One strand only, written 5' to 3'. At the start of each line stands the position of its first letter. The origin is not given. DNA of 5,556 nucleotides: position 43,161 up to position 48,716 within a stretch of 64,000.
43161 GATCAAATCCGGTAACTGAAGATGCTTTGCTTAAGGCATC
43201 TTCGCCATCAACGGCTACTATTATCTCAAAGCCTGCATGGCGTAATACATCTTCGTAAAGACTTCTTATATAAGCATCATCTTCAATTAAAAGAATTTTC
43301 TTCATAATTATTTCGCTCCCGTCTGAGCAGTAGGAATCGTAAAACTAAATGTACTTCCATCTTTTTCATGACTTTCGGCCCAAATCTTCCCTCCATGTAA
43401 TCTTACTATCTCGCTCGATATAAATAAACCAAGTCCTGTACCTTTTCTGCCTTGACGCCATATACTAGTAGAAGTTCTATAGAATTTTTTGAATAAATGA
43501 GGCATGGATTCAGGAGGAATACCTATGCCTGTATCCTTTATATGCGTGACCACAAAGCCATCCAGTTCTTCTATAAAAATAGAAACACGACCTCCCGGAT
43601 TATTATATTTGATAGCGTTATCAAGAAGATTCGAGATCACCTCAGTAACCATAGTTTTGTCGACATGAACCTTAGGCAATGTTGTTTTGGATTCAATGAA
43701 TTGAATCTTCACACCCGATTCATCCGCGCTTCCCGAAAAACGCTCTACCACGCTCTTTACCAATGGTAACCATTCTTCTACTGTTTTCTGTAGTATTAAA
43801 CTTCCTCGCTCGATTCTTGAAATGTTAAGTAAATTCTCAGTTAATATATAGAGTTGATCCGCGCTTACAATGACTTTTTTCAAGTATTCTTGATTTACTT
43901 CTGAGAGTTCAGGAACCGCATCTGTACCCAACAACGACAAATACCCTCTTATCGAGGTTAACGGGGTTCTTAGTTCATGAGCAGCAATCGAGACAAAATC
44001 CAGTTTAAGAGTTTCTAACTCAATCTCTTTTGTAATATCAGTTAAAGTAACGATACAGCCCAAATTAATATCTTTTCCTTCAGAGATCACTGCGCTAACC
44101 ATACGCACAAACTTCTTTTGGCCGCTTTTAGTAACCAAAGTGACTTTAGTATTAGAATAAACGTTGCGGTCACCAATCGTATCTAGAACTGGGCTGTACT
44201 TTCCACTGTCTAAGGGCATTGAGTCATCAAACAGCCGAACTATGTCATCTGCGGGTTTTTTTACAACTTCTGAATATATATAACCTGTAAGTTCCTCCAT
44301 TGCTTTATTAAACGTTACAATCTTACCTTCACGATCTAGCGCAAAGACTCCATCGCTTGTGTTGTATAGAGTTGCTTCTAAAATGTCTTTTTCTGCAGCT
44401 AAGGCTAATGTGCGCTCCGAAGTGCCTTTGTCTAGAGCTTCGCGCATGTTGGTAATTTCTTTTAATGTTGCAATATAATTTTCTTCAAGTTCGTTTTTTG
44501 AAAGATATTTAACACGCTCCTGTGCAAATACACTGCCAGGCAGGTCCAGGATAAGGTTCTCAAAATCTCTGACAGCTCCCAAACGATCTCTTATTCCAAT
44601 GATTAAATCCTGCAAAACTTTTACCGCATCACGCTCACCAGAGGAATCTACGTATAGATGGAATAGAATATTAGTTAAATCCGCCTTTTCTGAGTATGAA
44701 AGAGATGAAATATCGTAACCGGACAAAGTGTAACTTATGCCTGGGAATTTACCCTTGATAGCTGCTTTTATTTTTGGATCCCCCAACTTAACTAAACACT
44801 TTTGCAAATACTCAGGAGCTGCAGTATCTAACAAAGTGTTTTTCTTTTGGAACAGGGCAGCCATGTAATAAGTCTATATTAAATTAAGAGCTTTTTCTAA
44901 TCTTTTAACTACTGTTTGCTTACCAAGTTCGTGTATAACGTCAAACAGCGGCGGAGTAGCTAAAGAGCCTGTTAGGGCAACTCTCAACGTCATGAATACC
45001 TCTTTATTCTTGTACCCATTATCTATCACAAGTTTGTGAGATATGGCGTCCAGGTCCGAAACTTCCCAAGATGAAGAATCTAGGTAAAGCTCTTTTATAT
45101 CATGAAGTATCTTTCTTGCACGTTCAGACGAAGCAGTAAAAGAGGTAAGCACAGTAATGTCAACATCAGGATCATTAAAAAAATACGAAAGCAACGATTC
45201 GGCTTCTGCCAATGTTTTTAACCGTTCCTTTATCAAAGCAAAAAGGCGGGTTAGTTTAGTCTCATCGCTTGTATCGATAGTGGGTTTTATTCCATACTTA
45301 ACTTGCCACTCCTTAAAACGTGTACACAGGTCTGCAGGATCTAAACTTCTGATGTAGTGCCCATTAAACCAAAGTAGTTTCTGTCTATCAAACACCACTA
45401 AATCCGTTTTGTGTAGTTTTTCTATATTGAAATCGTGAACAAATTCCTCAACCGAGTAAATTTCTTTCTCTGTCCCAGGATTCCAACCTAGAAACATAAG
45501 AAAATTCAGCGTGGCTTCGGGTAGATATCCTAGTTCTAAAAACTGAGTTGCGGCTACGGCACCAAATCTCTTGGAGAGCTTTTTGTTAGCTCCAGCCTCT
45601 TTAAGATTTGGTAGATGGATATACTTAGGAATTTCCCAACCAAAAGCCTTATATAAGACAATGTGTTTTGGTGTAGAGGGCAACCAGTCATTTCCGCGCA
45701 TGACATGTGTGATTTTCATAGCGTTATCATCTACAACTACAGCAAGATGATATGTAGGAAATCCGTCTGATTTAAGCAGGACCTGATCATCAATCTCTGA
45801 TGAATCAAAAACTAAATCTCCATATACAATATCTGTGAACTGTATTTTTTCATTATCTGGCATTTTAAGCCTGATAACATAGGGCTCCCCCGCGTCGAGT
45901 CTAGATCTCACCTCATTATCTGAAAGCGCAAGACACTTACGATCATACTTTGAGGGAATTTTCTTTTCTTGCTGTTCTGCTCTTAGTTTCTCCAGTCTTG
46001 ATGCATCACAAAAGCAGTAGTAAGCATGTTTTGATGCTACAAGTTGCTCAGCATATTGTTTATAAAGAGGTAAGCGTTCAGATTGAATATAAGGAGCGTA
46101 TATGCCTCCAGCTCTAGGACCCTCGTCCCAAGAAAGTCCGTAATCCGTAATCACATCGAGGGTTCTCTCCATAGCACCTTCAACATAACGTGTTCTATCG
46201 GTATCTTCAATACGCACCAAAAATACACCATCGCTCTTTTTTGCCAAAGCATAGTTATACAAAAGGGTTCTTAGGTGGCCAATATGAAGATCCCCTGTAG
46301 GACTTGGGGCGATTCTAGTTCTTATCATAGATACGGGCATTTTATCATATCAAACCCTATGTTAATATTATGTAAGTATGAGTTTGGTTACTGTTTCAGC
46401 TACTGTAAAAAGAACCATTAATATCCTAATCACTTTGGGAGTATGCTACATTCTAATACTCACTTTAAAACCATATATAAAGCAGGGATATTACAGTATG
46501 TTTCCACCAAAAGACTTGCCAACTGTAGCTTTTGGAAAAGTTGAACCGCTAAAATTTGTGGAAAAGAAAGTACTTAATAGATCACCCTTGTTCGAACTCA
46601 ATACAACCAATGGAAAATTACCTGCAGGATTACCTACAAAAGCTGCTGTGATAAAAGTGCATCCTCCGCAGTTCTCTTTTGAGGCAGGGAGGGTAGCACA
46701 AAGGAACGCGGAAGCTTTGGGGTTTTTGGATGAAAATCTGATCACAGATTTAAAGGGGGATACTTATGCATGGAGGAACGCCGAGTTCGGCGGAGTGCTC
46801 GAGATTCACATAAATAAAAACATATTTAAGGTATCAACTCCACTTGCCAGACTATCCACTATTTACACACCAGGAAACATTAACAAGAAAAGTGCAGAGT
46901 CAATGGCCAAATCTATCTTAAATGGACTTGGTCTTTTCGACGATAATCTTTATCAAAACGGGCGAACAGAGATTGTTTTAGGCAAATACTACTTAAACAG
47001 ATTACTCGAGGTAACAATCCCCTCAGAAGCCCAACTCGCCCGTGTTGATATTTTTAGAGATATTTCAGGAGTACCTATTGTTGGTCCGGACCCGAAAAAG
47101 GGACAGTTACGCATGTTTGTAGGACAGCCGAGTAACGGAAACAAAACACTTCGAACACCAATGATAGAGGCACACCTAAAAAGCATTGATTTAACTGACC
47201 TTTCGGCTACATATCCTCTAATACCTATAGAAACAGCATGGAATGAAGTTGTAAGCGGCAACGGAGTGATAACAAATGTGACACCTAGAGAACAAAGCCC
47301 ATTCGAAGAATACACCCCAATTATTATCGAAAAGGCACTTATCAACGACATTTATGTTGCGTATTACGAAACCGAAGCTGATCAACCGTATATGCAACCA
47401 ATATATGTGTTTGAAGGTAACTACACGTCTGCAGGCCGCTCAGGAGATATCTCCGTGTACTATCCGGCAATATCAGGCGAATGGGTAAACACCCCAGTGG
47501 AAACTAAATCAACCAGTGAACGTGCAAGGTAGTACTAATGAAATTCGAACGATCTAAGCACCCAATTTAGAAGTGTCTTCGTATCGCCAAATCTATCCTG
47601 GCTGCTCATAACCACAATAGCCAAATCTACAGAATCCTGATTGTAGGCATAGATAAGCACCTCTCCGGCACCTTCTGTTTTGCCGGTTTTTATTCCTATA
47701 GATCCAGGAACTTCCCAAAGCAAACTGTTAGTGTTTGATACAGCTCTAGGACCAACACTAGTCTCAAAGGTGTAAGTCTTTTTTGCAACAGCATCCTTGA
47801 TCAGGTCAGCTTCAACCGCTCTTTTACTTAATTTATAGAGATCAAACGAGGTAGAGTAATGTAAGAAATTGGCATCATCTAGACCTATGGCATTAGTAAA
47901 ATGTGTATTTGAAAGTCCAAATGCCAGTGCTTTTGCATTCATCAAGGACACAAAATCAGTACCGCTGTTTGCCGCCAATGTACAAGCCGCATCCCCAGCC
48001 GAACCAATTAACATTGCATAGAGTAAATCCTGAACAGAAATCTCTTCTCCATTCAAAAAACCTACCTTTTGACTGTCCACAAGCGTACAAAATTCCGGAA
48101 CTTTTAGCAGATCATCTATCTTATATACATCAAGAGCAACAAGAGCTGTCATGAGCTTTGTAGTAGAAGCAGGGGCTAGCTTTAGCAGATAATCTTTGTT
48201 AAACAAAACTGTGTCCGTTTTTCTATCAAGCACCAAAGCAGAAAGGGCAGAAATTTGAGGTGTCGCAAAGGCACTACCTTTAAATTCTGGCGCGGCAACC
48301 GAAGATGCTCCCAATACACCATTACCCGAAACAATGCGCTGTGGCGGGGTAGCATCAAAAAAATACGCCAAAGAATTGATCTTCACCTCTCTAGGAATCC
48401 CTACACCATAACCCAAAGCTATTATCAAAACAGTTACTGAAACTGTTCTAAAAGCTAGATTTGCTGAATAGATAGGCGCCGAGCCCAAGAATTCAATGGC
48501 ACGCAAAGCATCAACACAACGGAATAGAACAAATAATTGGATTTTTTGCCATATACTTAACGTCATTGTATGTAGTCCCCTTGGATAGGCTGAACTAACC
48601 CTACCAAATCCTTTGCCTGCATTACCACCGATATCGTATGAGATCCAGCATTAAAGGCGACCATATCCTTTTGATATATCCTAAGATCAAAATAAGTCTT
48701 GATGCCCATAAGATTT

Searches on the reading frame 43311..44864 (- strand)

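Call 23: search_protein_families(library=pfam, proteins=[window:43311-44864:-], max_evalue=0.001)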
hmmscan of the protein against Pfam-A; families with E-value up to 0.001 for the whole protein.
window:43311-44864:- (518 aa): 6 families
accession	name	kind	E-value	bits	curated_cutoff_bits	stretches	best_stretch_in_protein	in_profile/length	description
PF02518.31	HATPase_c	-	1.5e-29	103.1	26.4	1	402-513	2-110/111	Histidine kinase-, DNA gyrase B-, and HSP90-like ATPase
PF00512.31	HisKA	-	3.8e-17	62.5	26.9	1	287-354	2-66/66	His Kinase A (phospho-acceptor) domain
PF13426.13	PAS_9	-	3.1e-09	37.5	27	1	171-279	2-103/103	PAS domain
PF00989.32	PAS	-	5.6e-09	36.4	22.6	1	162-277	3-113/113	PAS fold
PF13188.13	PAS_8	-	5.2e-05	23.4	21.8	1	168-214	9-52/65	PAS domain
PF12860.13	PAS_7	-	0.00045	20.8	27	0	168-283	3-113/115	PAS fold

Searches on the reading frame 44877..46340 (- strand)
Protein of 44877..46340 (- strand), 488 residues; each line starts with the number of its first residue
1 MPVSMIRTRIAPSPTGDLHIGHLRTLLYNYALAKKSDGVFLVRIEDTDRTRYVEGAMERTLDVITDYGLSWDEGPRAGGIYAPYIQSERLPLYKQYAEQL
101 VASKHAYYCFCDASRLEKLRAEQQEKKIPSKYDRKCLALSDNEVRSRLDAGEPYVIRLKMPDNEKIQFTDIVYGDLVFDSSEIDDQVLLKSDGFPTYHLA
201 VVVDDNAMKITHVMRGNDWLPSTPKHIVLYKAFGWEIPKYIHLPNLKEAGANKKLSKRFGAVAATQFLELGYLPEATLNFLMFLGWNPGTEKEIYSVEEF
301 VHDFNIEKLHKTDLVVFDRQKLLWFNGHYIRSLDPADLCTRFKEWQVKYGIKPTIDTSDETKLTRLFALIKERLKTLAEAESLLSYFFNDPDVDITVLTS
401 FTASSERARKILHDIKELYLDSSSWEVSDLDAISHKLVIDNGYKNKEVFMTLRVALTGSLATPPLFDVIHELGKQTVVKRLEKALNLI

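Call 23: search_protein_families(library=pfam, proteins=[window:44877-46340:-], max_evalue=0.001)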
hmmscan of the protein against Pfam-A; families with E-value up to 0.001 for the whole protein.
window:44877-46340:- (488 aa): 2 families
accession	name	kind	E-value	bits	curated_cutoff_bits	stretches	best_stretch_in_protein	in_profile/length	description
PF00749.27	tRNA-synt_1c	-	4.4e-96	321.9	23.4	1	6-324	2-314/314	tRNA synthetases class I (E and Q), catalytic domain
PF19269.4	Anticodon_2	-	6e-27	95.2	23.6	1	341-485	5-141/141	Anticodon binding domain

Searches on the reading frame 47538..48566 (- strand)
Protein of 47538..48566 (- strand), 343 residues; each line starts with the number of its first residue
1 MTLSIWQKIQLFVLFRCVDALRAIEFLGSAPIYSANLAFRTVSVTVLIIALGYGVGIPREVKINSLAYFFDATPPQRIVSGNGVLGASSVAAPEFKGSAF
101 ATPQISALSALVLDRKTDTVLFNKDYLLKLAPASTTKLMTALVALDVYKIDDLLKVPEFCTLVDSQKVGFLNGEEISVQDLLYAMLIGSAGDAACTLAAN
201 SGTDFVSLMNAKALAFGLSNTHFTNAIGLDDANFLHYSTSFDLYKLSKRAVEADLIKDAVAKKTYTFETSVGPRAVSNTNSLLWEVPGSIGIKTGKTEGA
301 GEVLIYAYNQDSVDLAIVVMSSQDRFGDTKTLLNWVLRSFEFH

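Call 24: search_protein_families(library=pfam, proteins=[window:47538-48566:-], max_evalue=0.001)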
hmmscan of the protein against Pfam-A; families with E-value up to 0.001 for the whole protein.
window:47538-48566:- (343 aa): 2 families
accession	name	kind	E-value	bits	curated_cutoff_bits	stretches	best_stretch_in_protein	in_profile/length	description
PF00768.25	Peptidase_S11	-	1.1e-41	143.3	27.6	1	101-322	6-237/239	D-alanyl-D-alanine carboxypeptidase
PF02113.21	Peptidase_S13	-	0.0008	18.7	22.8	0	102-147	11-58/444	D-Ala-D-Ala carboxypeptidase 3 (S13) family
